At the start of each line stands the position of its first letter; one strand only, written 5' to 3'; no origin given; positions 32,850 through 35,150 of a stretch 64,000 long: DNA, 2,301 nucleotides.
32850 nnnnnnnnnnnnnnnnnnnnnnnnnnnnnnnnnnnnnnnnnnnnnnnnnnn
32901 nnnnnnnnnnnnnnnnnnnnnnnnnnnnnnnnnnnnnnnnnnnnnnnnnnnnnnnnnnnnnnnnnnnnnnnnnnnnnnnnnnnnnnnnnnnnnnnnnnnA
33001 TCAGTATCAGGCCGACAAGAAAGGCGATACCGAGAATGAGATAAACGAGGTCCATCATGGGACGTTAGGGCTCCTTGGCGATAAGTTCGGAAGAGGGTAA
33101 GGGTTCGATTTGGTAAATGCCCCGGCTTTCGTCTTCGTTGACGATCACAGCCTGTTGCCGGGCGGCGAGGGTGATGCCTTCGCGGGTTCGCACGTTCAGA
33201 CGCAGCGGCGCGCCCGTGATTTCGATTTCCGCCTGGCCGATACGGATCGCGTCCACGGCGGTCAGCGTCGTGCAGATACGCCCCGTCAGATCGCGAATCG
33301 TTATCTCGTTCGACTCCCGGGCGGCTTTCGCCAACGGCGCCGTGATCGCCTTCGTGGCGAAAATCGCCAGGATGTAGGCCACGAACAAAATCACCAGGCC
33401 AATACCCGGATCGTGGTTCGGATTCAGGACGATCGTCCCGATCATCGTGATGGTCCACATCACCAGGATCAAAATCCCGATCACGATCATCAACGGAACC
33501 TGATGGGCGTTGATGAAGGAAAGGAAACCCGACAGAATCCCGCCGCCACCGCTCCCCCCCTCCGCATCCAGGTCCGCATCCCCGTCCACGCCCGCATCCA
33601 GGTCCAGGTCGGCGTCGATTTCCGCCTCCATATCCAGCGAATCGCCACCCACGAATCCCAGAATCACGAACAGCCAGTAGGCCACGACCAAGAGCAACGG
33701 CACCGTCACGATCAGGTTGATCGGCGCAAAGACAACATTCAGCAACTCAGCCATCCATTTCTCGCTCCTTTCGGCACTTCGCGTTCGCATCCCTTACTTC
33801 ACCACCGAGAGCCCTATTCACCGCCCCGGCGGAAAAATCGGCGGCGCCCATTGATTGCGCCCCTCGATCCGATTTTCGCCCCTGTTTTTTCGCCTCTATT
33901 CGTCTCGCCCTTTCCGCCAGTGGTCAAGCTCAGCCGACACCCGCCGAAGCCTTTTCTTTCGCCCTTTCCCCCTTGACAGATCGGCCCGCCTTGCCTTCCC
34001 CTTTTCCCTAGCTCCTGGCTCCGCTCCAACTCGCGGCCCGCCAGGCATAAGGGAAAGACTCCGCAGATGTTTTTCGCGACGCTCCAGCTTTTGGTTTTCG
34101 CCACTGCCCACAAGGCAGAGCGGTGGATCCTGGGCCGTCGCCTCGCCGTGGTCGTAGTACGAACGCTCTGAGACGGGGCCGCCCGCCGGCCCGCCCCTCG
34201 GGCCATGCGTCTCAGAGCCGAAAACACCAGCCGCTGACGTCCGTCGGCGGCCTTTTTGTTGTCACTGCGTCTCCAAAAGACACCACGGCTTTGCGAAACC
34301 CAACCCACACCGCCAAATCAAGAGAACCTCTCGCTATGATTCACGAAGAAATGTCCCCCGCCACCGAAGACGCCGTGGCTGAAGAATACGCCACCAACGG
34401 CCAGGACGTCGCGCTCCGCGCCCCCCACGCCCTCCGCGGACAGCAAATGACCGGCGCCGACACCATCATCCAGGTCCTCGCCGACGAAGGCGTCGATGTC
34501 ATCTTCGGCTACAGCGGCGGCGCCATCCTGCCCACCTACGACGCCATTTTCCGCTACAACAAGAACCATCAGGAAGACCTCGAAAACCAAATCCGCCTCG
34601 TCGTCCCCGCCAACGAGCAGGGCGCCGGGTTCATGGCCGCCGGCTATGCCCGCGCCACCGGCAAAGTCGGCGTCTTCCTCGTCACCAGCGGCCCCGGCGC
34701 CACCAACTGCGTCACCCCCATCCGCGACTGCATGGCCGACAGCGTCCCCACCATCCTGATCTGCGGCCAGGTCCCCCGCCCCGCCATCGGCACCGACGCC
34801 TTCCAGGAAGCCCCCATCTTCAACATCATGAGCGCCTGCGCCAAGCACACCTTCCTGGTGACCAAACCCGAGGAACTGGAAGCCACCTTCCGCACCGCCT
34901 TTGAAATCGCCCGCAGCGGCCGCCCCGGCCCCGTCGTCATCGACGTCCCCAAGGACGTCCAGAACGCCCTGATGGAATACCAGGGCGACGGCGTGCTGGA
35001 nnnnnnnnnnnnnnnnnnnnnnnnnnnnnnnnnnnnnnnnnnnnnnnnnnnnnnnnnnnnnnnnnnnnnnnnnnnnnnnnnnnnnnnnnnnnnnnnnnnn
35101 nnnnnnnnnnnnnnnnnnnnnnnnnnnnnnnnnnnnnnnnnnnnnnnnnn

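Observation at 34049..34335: Classic Val-codon leader-peptide attenuator upstream of ilvB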

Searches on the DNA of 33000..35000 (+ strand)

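Call 6: search_rna_families(source=window, start=33000, end=35000, threshold=evalue, max_evalue=10, show_alignments=3)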
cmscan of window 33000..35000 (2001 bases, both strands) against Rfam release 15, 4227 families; matches with E-value up to 10: 5.
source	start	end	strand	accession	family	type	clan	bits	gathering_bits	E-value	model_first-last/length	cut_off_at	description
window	33180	33231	-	RF01546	TB6Cs1H1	Gene; snRNA; snoRNA; HACA-box;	-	19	40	0.57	1-66/66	no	Trypanosomatid snoRNA TB6Cs1H1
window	34635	34659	-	RF01923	mir-711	Gene; miRNA;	-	16.2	68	6.5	24-48/69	no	mir-711 microRNA precursor family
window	33737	33809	-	RF00277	SNORD49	Gene; snRNA; snoRNA; CD-box;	CL00062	12.8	37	7.4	1-71/71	no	Small nucleolar RNA SNORD49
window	33440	33497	-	RF01136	sR28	Gene; snRNA; snoRNA; CD-box;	-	11.3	39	8.3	1-55/55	no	Small nucleolar RNA sR28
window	34102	34120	+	RF00629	P24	Gene;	-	10.5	100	7.8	168-186/255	no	Pseudomonas sRNA P24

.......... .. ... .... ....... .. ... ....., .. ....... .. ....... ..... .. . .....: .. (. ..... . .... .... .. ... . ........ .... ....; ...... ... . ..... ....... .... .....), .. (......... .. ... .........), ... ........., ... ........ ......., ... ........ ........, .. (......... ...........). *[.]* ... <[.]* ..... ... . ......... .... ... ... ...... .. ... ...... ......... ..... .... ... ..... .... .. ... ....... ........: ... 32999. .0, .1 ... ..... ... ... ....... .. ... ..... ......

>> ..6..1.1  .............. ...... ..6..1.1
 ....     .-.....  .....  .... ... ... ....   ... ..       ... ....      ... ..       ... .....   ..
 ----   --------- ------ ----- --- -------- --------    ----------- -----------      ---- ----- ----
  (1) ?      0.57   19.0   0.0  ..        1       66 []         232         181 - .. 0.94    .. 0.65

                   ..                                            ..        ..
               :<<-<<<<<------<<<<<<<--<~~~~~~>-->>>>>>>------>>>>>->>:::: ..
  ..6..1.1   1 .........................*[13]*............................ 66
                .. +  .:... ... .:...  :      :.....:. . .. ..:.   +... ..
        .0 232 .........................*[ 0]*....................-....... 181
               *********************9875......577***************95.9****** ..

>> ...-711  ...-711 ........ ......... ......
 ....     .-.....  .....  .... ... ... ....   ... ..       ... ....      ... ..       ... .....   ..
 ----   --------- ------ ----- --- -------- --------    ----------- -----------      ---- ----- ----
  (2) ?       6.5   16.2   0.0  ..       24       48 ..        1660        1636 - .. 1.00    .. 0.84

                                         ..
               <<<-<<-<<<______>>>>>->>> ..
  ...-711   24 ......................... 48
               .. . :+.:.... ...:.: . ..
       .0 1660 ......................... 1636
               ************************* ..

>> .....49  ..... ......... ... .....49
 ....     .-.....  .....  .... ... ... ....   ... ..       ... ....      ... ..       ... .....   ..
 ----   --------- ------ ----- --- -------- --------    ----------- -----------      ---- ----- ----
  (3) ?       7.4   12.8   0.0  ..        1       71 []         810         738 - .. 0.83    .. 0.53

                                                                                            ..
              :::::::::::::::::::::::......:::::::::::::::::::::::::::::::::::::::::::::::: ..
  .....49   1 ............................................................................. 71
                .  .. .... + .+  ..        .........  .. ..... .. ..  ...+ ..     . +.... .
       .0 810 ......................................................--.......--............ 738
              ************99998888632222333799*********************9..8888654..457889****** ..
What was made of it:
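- On Rfam leader and other cis-regulatory RNA families (Leu/Thr/His/Trp leaders, T-box, riboswitches): An E-value scan of 33000-35000 on both strands gave only noise (best E = 0.57, unrelated snoRNA) (call 6).
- Tried and rejected: No match (call 6).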

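Call 47: build_rna_model(alignment_id=A2)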
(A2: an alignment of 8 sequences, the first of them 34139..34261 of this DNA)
Model R1 built from alignment A2 (8 sequences, 126 columns); structure: RNAalifold consensus.
model positions 118; base pairs 17; branch points 1; effective number of sequences 3.41; information 0.59 bits per position. Calibrated on 0.2 Mb of random sequence (short: E-values are rough).
structure used (alignment columns):
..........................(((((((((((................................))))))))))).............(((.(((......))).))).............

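Call 48: search_with_rna_model(model_id=R1, sources=[window, L161, L162, L165, L166, L167, L168, L172, L173, L179, L163, L164, L169, L170, L171, L174, L175, L176, L177, L178, L180, L001, L002, L003, L004, L005, L006, L007, L008, L009, L010, L011, L012, L013, L014, L015, L016, L017, L018, L019, L020, L081, L082, L083, L084, L085, L086, L087, L088, L089, L090, L091, L092, L093, L094, L095, L096, L097, L098, L099, L100, L101, L102, L103, L104, L105, L106, L107, L108, L109, L111, L021, L022, L025, L027, L029, L031, L034, L035, L039, L042, L044, L046, L048, L052, L057, L060, L061, L064, L077, L078, L079], max_evalue=1)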
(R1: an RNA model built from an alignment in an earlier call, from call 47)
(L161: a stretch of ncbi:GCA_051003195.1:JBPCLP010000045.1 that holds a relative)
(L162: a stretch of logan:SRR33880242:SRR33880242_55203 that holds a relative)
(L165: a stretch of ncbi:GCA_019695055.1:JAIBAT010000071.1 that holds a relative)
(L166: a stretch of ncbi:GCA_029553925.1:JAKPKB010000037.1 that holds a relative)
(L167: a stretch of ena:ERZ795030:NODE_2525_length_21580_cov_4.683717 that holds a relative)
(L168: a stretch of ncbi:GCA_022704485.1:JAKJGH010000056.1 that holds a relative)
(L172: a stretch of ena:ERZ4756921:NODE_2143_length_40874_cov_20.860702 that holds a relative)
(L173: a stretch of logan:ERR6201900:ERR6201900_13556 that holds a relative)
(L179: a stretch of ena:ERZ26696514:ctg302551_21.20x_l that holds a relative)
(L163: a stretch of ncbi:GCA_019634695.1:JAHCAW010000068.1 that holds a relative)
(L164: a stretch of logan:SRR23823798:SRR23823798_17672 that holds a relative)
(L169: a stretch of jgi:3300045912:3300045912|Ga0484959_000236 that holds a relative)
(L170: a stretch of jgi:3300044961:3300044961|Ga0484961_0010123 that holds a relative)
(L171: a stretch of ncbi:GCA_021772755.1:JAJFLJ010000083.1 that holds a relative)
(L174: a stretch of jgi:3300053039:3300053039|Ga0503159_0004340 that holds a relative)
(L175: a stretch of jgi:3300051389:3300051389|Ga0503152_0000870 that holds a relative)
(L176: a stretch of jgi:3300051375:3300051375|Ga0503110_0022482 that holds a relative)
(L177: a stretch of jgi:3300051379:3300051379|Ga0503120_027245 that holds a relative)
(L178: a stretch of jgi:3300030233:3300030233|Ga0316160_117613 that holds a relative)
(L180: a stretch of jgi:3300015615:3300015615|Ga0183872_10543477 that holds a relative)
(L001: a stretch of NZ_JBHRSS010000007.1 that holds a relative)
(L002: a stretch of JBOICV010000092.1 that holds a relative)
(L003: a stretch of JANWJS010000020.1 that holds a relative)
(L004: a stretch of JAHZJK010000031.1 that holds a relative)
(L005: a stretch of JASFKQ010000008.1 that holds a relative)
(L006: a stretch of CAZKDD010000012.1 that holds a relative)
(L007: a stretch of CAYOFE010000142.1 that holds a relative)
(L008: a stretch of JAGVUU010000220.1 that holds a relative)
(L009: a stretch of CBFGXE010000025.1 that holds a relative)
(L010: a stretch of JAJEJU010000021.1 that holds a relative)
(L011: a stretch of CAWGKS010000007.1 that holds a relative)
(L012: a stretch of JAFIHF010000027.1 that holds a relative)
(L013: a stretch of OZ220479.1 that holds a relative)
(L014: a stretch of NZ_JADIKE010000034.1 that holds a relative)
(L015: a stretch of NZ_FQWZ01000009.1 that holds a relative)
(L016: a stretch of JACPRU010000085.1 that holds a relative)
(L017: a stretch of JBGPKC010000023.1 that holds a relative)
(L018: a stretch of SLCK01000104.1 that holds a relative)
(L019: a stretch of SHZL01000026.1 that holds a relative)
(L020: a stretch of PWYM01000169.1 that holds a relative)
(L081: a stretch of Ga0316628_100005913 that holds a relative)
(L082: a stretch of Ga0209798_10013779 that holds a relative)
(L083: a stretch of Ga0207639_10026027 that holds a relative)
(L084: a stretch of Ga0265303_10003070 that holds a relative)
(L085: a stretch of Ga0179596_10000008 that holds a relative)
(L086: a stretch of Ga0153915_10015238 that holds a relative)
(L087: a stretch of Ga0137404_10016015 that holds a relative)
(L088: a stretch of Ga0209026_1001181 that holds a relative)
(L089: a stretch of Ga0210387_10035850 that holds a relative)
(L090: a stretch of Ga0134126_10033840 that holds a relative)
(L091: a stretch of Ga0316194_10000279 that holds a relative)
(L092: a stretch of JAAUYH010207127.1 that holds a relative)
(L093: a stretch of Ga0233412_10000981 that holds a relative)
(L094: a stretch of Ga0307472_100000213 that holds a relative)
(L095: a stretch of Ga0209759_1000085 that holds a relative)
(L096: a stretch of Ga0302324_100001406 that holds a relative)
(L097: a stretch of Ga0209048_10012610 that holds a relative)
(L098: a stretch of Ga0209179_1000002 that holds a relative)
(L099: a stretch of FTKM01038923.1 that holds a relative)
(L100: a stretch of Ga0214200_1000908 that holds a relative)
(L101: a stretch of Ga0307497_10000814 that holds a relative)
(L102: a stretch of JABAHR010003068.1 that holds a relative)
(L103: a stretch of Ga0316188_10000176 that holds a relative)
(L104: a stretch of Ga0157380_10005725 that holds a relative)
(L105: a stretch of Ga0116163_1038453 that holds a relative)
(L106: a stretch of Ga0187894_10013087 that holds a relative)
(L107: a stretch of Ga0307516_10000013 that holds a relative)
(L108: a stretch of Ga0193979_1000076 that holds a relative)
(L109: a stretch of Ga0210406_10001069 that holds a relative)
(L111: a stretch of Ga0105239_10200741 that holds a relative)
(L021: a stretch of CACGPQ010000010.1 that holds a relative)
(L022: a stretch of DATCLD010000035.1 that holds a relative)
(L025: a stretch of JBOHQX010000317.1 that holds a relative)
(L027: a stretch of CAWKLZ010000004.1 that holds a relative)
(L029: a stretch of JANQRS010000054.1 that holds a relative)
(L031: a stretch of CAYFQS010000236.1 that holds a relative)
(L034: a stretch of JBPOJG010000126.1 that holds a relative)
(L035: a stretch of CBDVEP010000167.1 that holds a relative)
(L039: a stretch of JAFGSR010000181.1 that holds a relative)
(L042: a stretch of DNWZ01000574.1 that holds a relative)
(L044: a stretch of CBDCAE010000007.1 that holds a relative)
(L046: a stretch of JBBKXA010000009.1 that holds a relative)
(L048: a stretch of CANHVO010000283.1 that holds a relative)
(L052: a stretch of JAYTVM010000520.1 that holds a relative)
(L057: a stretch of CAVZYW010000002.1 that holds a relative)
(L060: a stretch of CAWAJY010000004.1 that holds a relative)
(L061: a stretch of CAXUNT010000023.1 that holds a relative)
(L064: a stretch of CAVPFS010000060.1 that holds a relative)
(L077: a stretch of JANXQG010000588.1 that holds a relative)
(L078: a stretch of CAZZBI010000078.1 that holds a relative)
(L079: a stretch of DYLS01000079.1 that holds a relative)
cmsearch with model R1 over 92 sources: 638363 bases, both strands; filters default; matches with E-value up to 1: 18.
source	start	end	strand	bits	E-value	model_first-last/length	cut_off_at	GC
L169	2821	2936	+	113.2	8.1e-27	1-118/118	no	0.65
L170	990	1105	+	113.2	8.1e-27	1-118/118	no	0.65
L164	2815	2931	+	113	9.3e-27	1-118/118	no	0.62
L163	2821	2936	+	112.2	1.5e-26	1-118/118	no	0.65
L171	2829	2945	+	100.9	1.3e-23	1-118/118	no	0.64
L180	238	355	+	96.8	1.5e-22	1-118/118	no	0.67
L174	2814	2931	+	96.5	1.7e-22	1-118/118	no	0.66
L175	2814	2931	+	96.5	1.7e-22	1-118/118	no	0.66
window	34139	34262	+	89.8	9.4e-21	1-118/118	no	0.69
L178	2623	2739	+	88.3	2.2e-20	1-118/118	no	0.5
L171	2855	2902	-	15.4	0.15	27-75/118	no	0.71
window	34165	34218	-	14.8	0.21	27-75/118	no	0.8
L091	3167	3279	-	14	0.34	1-118/118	no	0.64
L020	79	191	-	13.9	0.36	27-106/118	no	0.73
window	5658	5752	+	13.3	0.51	1-118/118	no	0.67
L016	2051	2132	+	13.3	0.52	27-108/118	no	0.74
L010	3679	3709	-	12.4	0.9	76-106/118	no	0.71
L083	2898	3010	-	12.2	0.99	1-118/118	no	0.67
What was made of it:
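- It finds no other copy in 638 kb (call 48).
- Tried and rejected: The covariance model finds none in the window or in 91 loci (call 48).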
